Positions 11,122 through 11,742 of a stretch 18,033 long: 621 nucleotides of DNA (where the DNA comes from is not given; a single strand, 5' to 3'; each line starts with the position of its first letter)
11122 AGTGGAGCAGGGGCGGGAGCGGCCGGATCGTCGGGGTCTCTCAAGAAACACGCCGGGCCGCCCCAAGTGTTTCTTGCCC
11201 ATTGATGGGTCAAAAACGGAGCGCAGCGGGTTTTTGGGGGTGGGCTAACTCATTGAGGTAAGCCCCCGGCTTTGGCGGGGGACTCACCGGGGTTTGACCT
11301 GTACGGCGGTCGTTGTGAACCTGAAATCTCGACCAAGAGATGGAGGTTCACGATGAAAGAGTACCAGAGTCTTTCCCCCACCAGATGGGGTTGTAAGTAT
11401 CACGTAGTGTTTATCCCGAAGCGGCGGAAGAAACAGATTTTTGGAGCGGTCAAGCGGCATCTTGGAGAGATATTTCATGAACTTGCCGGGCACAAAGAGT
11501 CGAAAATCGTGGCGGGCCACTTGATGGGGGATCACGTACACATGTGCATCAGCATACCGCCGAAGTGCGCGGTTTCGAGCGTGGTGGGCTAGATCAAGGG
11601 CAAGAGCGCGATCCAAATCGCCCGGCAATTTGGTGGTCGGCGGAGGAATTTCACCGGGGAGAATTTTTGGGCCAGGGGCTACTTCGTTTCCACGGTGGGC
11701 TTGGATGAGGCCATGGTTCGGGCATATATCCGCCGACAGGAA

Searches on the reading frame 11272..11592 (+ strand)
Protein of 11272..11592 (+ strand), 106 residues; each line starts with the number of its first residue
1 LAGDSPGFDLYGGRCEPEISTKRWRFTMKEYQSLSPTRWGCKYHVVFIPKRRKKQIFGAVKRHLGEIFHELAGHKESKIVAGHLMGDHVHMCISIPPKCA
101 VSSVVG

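Call 15: search_protein_families(library=pfam, proteins=[window:11272-11592:+], max_evalue=0.001)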
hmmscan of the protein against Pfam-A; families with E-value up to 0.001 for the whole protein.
window:11272-11592:+ (106 aa): 1 family
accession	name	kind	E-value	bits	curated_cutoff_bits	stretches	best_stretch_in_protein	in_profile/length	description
PF01797.21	Y1_Tnp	-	1.7e-19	70.6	23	1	38-105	2-69/121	Transposase IS200 like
